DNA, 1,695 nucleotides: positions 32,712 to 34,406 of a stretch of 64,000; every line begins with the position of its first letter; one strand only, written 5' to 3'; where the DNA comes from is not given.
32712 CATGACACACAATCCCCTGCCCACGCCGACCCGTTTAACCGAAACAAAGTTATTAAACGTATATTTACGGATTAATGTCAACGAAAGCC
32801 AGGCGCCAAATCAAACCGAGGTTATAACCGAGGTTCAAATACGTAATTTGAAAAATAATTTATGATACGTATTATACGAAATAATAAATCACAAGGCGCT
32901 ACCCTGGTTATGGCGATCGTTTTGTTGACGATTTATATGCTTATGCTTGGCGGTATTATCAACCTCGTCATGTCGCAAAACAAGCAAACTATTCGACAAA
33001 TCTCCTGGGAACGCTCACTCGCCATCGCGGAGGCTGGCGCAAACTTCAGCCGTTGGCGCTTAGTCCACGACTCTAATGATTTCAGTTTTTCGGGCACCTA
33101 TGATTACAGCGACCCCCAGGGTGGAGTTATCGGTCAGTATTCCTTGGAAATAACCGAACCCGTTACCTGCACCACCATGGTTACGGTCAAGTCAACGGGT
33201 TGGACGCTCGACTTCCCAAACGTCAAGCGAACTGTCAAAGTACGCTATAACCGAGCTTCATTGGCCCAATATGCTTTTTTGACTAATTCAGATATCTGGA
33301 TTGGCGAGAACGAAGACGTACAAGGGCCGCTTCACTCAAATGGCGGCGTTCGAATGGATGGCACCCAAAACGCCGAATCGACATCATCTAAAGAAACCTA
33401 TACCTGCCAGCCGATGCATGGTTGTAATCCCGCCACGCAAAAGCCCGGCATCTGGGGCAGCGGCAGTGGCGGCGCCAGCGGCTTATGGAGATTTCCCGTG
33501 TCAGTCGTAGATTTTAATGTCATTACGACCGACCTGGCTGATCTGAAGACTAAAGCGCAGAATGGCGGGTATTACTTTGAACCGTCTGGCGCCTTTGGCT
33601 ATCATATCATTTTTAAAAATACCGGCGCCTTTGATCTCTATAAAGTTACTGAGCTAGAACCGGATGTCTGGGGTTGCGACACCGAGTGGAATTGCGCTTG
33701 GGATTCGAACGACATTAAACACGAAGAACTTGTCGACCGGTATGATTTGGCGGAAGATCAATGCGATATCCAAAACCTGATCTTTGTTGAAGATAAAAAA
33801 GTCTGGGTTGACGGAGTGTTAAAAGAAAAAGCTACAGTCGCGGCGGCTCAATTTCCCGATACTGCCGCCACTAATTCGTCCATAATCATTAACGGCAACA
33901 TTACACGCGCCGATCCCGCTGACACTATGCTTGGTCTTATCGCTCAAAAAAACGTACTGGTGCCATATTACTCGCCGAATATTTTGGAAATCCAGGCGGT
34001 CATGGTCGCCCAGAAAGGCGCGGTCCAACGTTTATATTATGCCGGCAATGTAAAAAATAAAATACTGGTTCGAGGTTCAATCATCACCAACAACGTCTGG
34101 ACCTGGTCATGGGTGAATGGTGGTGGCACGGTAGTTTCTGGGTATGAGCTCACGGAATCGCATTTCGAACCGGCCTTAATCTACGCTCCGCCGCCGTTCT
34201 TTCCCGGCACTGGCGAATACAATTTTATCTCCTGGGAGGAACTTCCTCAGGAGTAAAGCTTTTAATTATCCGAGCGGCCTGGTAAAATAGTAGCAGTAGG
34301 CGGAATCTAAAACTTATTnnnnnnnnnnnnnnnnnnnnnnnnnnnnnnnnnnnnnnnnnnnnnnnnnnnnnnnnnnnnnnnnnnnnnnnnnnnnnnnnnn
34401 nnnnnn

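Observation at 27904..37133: Type IV pilus operon with atypically large pilin-like proteins carrying transthyretin/CarboxypepD_reg-like domains; co-transcribed up to rpmA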

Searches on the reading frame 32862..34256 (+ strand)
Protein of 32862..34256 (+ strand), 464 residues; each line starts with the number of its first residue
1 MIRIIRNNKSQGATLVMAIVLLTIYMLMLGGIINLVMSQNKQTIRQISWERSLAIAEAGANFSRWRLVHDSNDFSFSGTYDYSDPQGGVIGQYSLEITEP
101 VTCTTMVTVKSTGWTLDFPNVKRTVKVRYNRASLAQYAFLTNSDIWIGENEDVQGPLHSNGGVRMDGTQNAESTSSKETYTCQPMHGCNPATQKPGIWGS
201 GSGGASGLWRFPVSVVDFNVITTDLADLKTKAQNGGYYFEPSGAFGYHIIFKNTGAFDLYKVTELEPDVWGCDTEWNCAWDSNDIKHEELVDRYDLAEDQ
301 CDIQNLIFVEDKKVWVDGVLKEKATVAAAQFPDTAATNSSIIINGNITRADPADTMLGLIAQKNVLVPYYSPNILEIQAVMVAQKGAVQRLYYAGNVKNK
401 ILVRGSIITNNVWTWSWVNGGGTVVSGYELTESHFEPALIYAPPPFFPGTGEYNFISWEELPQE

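Call 3: search_protein_families(library=pfam, proteins=[window:32862-34256:+], max_evalue=0.1)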
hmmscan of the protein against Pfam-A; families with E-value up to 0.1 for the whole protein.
window:32862-34256:+ (464 aa): 1 family
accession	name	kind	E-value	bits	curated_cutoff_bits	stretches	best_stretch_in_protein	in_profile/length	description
PF11857.13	DUF3377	-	0.085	13.3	26.5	0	5-49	19-63/72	Domain of unknown function (DUF3377)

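Call 4: search_protein_families(library=ncbifam, proteins=[window:32862-34256:+], max_evalue=0.1)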
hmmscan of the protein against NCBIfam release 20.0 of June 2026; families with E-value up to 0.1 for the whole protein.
window:32862-34256:+ (464 aa): 1 family
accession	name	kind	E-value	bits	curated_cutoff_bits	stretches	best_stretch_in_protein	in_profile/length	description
NF037980.1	T2SS_GspK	equivalog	0.086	12.4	130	0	11-73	2-64/307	type II secretion system minor pseudopilin GspK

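Call 13: find_homologous_proteins(query=window:32862-34256:+)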
Query window:32862-34256:+ (464 aa): 795 proteins with E <= 0.001 among 7584 candidates; the best 120 are listed.
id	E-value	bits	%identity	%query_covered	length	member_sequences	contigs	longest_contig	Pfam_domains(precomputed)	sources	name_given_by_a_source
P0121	0.0e+0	1081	100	100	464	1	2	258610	-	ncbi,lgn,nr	ncbi:MAG: hypothetical protein PHH01_01630 [Patescibacteria group bacterium]|nr:hypothetical protein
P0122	5.5e-280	947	85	99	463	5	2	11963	-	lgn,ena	-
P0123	6.6e-234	795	72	98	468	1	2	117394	-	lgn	-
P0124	4.6e-231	786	72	98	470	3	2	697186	-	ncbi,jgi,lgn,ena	ncbi:MAG: hypothetical protein WC734_01855 [Patescibacteria group bacterium]|jgi:hypothetical protei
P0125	4.4e-215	733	65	97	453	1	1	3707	-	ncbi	-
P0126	4.3e-214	730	66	99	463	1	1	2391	-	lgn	-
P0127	3.1e-213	727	65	99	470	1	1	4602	-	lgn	-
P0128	8.5e-212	722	64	99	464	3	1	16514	-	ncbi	-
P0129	1.1e-209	715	65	98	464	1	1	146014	-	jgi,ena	-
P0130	1.4e-209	715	64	97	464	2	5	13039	-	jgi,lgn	jgi:hypothetical protein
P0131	1.7e-208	711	63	98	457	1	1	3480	-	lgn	-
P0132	9.4e-208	709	64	97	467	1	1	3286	-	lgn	-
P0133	1.2e-207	708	65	98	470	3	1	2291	-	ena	-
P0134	1.3e-207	708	64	97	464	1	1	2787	-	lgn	-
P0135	1.4e-207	708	62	98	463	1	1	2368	-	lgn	-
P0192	1.8e-141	490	46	99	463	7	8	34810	-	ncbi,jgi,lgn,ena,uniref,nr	ncbi:MAG: hypothetical protein A3F95_03130 [Candidatus Nealsonbacteria bacterium RIFCSPLOWO2_12_FULL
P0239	2.1e-130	454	47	99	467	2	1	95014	-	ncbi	-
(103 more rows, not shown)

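Call 21: find_encoding_contigs(protein=P0124, flank=10000, max_places=3)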
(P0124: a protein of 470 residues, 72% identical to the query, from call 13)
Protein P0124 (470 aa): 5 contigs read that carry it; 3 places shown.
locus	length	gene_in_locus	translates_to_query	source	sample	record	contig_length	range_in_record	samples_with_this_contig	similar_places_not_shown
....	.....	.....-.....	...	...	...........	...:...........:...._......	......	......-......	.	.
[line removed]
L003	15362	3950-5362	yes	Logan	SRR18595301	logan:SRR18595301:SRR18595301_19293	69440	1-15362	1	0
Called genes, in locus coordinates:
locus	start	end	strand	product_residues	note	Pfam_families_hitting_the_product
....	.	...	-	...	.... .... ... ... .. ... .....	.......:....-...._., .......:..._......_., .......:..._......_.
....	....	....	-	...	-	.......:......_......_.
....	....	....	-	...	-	-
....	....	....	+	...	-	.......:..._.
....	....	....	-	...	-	-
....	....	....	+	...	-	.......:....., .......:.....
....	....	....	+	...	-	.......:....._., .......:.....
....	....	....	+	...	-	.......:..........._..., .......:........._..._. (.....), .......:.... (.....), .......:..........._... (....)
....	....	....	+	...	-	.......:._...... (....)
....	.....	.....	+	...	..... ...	-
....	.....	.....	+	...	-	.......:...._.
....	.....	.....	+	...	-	-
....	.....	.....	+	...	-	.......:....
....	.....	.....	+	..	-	-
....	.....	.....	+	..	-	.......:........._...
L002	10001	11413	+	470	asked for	-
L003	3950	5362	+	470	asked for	-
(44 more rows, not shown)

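Call 22: predict_structure(alignment_id=A1)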
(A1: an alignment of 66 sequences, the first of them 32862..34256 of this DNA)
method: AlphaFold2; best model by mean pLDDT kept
length: 464 residues; sequences in the alignment: 66
mean_pLDDT: 91.7   pTM: 0.83
mean pLDDT of the five models: 91.7, 90.6, 90.2, 89.0, 88.9
residues with pLDDT >= 90: 344; 70-90: 109; 50-70: 4; < 50: 7
segments of 3 or more residues with pLDDT < 50: 1-7
pLDDT, mean of each block of 10 residues (from residue 1): 46 84 95 93 93 97 93 94 91 96 88 96 96 88 90 90 91 95 85 95 89 88 88 96 97 97 97 93 97 93 94 98 96 94 97 88 97 97 95 95 94 88 90 87 85 91 87
secondary structure, 60 per line:
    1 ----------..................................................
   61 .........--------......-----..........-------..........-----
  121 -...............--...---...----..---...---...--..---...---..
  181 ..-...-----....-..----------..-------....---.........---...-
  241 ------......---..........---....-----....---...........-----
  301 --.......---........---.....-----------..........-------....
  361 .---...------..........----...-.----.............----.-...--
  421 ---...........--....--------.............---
elements in order: H11-69 E78-83 E89-98 E106-115 E122-133 E139-141 E145-147 E157-159 E163-165 E173-175 E179-182 E192-195 H218-221 H225-233 E237-239 E247-252 E256-265 E269-272 E278-281 E285-295 E306-309 E313-320 E324-328 E340-349 E357-361 E365-367 E374-383 E388-390 E397-409 E416-418 E424-434 H437-440 E449-461

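Call 25: find_encoding_contigs(protein=P0192, flank=9000, max_places=2)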
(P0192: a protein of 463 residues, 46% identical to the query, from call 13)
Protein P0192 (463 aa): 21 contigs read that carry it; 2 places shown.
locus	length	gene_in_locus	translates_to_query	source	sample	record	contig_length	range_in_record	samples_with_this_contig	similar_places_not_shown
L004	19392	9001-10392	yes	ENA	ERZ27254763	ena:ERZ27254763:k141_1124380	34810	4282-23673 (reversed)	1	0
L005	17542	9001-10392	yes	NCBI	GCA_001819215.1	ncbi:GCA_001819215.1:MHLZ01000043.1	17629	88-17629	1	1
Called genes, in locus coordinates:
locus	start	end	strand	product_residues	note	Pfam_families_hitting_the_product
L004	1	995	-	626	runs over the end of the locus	PF13727:CoA_binding_3, PF00106:adh_short (faint), PF04321:RmlD_sub_bind, PF01073:3Beta_HSD, PF01370:Epimerase, PF02719:Polysacc_synt_2, PF08659:KR (faint), PF16363:GDP_Man_Dehyd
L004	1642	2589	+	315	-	PF00512:HisKA, PF02518:HATPase_c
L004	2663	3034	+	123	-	PF00072:Response_reg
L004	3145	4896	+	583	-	PF05157:MshEN, PF00437:T2SSE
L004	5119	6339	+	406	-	PF28597:T2SSF_N, PF00482:T2SSF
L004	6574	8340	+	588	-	PF13620:CarboxypepD_reg (faint)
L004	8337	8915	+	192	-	-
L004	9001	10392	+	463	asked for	-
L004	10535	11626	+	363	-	PF11104:PilM_2, PF14450:FtsA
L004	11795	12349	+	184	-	-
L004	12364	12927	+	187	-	-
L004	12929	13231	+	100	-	-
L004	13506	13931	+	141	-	-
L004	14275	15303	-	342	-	PF00089:Trypsin, PF13365:Trypsin_2, PF13180:PDZ_2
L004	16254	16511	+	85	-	-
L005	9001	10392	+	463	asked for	-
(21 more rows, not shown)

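Call 29: fold_search(model_id=the predicted structure, library=pdb)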
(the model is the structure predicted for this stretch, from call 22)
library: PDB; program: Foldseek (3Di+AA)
matches with E <= 10: 133; with E <= 0.001: 3
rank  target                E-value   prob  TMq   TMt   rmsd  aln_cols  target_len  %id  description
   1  6qvi_C                2.2e-10  1.00  0.28  0.26  16.0       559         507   12  Crystal structure of competence-associated pilin ComZ from Thermus thermophilus (released 2019-05-29)
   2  6qvi_A                1.9e-09  1.00  0.28  0.26  16.4       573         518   12  Crystal structure of competence-associated pilin ComZ from Thermus thermophilus (released 2019-05-29)
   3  6qvi_B                2.3e-09  1.00  0.29  0.27  15.0       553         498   12  Crystal structure of competence-associated pilin ComZ from Thermus thermophilus (released 2019-05-29)
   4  6eio                  1.1e-02  0.91  0.20  0.36  11.5       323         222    9  Crystal structure of an ice binding protein from an Antarctic Biological Consortium (released 2018-03-28)
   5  7bwy_A                3.0e-02  0.97  0.25  0.52  11.3       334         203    8  Crystal structure of ice-binding protein from an Antarctic ascomycete, Antarctomyces psychrotrophicus. (released 2020-05-27)
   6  3uyu_B                7.0e-02  0.75  0.24  0.41   9.4       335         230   10  Structural basis for the antifreeze activity of an ice-binding protein (LeIBP) from Arctic yeast (released 2012-02-15)
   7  6n2b_B                9.9e-02  0.08  0.11  0.13  20.4       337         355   10  The Crystal Structure of Caldicellulosiruptor kristjanssonii Tapirin C-terminal domain (released 2018-12-19)
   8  3uyu_A                1.2e-01  0.14  0.14  0.22  14.3       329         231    8  Structural basis for the antifreeze activity of an ice-binding protein (LeIBP) from Arctic yeast (released 2012-02-15)
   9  9li0_A                1.3e-01  0.72  0.24  0.44   9.6       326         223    7  Crystal structure of engineered ice-binding protein (M74I and A97V) from Candidatus Cryosericum odellii strain SMC5_16 (released 2025-09-03)
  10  6a8k                  1.7e-01  0.23  0.18  0.29  12.0       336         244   10  Crystal structure of Ice-binding Protein from a Sea-Ice Microalga (released 2018-11-07)
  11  3vn3_A                1.9e-01  0.16  0.15  0.26  12.9       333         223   10  Fungal antifreeze protein exerts hyperactivity by constructing an inequable beta-helix (released 2012-06-06)
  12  9li0_B                2.2e-01  0.51  0.22  0.40  10.9       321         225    8  Crystal structure of engineered ice-binding protein (M74I and A97V) from Candidatus Cryosericum odellii strain SMC5_16 (released 2025-09-03)
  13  7ddb_A                3.0e-01  0.28  0.19  0.34  12.5       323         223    9  Crystal structure of fungal antifreeze protein with intermediate activity (released 2021-11-03)
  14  9fk5_E                3.1e-01  0.03  0.09  0.12  24.3       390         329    9  Zebrafish Betaglycan Orphan Domain (zfBGo) in complex with TGF-B3 and extracellular domains of TGFBRI and TGFBRII (released 2025-03-12)
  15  5b5h                  3.7e-01  0.14  0.15  0.28  13.5       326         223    8  Hydrophobic ice-binding site confer hyperactivity on antifreeze protein from a snow mold fungus (released 2016-09-28)
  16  6n2b_A                9.5e-01  0.03  0.11  0.13  20.4       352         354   11  The Crystal Structure of Caldicellulosiruptor kristjanssonii Tapirin C-terminal domain (released 2018-12-19)
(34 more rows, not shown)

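Call 32: search_solved_structures(query=A1, max_evalue=10, show_alignments=2)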
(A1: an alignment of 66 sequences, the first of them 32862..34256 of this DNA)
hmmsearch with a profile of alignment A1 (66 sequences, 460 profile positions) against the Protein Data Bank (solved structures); distinct sequences matched with E-value up to 10: 1.
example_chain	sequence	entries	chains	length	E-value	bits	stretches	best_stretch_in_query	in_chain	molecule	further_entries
3ect_A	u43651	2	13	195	0.98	11.2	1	295-319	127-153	Hexapeptide-repeat containing-acetyltransferase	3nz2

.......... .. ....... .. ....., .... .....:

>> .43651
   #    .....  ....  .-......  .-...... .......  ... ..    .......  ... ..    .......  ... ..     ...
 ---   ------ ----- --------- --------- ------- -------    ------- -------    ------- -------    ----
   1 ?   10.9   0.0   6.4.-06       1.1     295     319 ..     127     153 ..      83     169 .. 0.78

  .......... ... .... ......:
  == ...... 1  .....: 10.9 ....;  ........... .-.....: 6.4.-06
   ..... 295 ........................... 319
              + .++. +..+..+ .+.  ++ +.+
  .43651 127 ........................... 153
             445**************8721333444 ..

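Call 40: find_encoding_contigs(protein=P0239, flank=9000, max_places=1)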
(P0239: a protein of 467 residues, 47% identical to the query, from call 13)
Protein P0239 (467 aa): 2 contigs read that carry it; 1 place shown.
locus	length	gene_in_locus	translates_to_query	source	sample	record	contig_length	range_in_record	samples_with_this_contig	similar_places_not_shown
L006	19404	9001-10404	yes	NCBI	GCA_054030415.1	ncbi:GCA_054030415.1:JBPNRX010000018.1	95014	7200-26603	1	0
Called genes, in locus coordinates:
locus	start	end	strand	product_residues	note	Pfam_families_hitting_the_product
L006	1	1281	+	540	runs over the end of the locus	PF00118:Cpn60_TCP1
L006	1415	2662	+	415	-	PF04545:Sigma70_r4, PF05066:HARE-HTH (faint)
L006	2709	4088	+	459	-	PF26449:DUF8128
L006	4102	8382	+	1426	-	PF17789:MG4 (faint), PF17802:SpaA (faint), PF13620:CarboxypepD_reg, PF00041:fn3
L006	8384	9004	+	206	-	-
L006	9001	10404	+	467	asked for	-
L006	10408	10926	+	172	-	-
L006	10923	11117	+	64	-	-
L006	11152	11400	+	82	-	PF00462:Glutaredoxin, PF05768:Glrx-like (faint)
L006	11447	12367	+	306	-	PF00890:FAD_binding_2 (faint), PF03486:HI0933_like (faint), PF07992:Pyr_redox_2, PF13738:Pyr_redox_3, PF00070:Pyr_redox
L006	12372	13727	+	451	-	PF02481:DNA_processg_A (faint), PF18185:STALD (faint), PF18306:LDcluster4, PF03641:Lysine_decarbox, PF18306:LDcluster4, PF03641:Lysine_decarbox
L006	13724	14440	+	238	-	PF01988:VIT1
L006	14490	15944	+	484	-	-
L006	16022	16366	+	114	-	PF00829:Ribosomal_L21p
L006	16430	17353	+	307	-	PF01544:CorA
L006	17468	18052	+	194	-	PF01923:Cob_adeno_trans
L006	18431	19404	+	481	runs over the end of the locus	PF01943:Polysacc_synt, PF13440:Polysacc_synt_3, PF01554:MatE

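Call 41: find_encoding_contigs(protein=P0129, flank=9000, max_places=1)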
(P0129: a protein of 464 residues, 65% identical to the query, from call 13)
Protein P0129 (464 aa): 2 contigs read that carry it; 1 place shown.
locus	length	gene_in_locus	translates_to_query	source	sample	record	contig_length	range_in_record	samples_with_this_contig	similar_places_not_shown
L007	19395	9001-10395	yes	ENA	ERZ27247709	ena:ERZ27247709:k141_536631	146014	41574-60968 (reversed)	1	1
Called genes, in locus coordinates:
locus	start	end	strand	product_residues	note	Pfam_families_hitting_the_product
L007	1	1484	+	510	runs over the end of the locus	PF12072:RNase_Y_N, PF00013:KH_1, PF01966:HD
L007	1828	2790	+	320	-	PF00512:HisKA, PF02518:HATPase_c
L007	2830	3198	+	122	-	PF00072:Response_reg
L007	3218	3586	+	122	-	PF00072:Response_reg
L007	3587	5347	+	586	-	PF05157:MshEN, PF00437:T2SSE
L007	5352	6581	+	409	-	PF28597:T2SSF_N, PF00482:T2SSF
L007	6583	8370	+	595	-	PF13620:CarboxypepD_reg (faint), PF13715:CarbopepD_reg_2 (faint), PF17802:SpaA (faint)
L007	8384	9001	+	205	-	-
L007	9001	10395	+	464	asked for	-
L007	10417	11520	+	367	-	PF11104:PilM_2, PF14450:FtsA (weak)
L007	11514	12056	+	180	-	-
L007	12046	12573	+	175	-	-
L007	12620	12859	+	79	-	-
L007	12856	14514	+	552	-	PF18895:T4SS_pilin (weak)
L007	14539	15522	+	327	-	-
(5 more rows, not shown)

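Call 42: find_related_loci(query=A1, collection=genome_contigs, flank=7000)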
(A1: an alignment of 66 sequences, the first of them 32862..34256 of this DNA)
Query A1 (464 aa) in genome_contigs; peptide patterns used: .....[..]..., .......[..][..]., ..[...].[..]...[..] (x = any residue, [..] = any of these).
584 stretches matched a pattern; 542 encode a relative of the query (tblastn E <= 1e-3); the best 80 are kept; 80 distinct loci.
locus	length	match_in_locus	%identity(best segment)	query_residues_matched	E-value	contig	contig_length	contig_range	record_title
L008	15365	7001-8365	87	7-461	0e+0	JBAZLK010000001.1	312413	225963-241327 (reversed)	MAG: Patescibacteria group bacterium isolate SO_2017_LW4_167 scaffold_96_c1_LW137-91_2017, whole genome shotgun sequence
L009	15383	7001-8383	85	1-461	0e+0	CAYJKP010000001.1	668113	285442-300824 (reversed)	MAG TPA_asm: uncultured Gammaproteobacteria bacterium isolate ERP124720_co1_115 genome assembly, contig: NODE_11_length_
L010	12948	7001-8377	64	8-461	0e+0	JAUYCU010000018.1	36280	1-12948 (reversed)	MAG: bacterium isolate C20_maxbin.098 C20_k141_696147, whole genome shotgun sequence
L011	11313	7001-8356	63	9-460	0e+0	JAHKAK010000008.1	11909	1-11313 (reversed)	MAG: Patescibacteria group bacterium isolate Undefined_mixed_planktonic.mb.35 Undefined_mixed_pl.mb.35_k141_82380, whole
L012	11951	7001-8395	64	1-461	0e+0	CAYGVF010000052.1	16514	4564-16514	MAG TPA_asm: uncultured Candidatus Saccharibacteria bacterium isolate ERP119294_co2_523 genome assembly, contig: k141_19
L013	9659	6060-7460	61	1-460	0e+0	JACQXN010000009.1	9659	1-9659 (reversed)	MAG: Candidatus Portnoybacteria bacterium isolate NC_groundwater_1516_Pr4_B-0.1um_40_5 SR1-18-B1_scaffold_150059, whole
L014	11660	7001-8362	63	11-461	0e+0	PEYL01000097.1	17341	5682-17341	MAG: Candidatus Portnoybacteria bacterium CG08_land_8_20_14_0_20_40_83 CG08_land_8_20_14_0.20_scaffold_6804_c, whole gen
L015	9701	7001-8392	46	2-463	2e-147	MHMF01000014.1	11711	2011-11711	MAG: Candidatus Nealsonbacteria bacterium RIFCSPLOWO2_01_FULL_38_120 rifcsplowo2_01_scaffold_16954, whole genome shotgun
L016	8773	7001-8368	49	8-461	2e-143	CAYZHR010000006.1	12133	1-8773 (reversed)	MAG TPA_asm: uncultured Candidatus Saccharibacteria bacterium isolate binchicken_co387_45 genome assembly, contig: NODE_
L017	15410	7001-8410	48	6-461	2e-140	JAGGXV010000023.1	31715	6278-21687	MAG: bacterium isolate AUK161 PB_MBMC_115_c_000000000010, whole genome shotgun sequence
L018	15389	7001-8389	48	1-461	1e-139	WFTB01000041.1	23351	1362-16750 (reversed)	MAG: Patescibacteria group bacterium isolate S139_113 k151_64674, whole genome shotgun sequence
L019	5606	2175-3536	48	9-462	6e-138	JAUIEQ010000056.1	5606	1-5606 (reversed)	MAG: bacterium isolate 8_bin.40 NODE_12494_length_5606_cov_0.796678, whole genome shotgun sequence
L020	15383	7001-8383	47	3-463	1e-136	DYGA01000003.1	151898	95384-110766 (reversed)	MAG TPA_asm: Candidatus Paceibacter sp. isolate BE2012_33_23 Afr_mines_BE2012_50_length_151898_cov_9_720876, whole genom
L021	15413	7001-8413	44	1-461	3e-134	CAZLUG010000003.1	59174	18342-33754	MAG TPA_asm: uncultured Candidatus Saccharibacteria bacterium isolate binchicken_co164_196 genome assembly, contig: NODE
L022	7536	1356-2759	46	2-464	5e-134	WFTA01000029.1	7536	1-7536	MAG: Patescibacteria group bacterium isolate S139_112 k151_30336, whole genome shotgun sequence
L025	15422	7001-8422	44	1-461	2e-133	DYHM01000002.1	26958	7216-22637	MAG TPA_asm: Patescibacteria group bacterium isolate DR5_33_354 Afr_mines_DR5_216_length_26958_cov_124_903654, whole gen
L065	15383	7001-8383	44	6-458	2e-118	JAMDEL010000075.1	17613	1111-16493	MAG: Patescibacteria group bacterium isolate FK_Sedi_B_Bin.102 NODE_11693_length_17613_cov_1.92743, whole genome shotgun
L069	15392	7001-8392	42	6-458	2e-116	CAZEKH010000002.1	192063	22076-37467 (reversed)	MAG TPA_asm: uncultured Candidatus Saccharibacteria bacterium isolate SRP292972_co3_39 genome assembly, contig: NODE_100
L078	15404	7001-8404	40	2-458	3e-114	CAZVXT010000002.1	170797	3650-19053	MAG TPA_asm: uncultured Candidatus Saccharibacteria bacterium isolate SRP285395_co2_267 genome assembly, contig: NODE_83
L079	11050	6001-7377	42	9-458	2e-113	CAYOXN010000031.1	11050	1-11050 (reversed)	MAG TPA_asm: uncultured Candidatus Saccharibacteria bacterium isolate SRP286056_co1_736 genome assembly, contig: NODE_76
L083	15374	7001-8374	42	8-458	1e-112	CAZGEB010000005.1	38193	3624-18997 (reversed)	MAG TPA_asm: uncultured Candidatus Saccharibacteria bacterium isolate SRP278252_co2_93 genome assembly, contig: NODE_202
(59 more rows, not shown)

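Call 65: search_protein_representatives(alignment_id=A1)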
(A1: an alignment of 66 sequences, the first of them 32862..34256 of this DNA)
Query: 66 sequences, 460 profile positions. Proteins with E-value up to 0.001 (for the whole library): 2265; up to 1e-10: 942; up to 1e-30: 366. The best 150 are listed.
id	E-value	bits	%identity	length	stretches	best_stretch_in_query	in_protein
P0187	5.1e-211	717.6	-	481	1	6-459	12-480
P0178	2.3e-206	702.3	-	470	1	5-459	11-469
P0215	8.5e-188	641.1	-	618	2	76-459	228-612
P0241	3.1e-187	639.2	-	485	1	7-458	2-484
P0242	6.2e-181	618.5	-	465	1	6-458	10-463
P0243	2.3e-175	600.1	-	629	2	103-459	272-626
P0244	2.9e-173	593.2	-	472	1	6-458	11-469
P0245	5.1e-167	572.6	-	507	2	103-459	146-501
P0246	2.1e-156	537.6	-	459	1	8-458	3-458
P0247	5.5e-154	529.6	-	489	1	1-459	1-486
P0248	3.2e-153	527.1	-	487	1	10-459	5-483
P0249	3.4e-153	527.0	-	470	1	3-459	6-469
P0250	2.1e-152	524.4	-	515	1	4-459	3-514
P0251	4.8e-150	516.6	-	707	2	78-459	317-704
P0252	3.9e-148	510.3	-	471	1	7-459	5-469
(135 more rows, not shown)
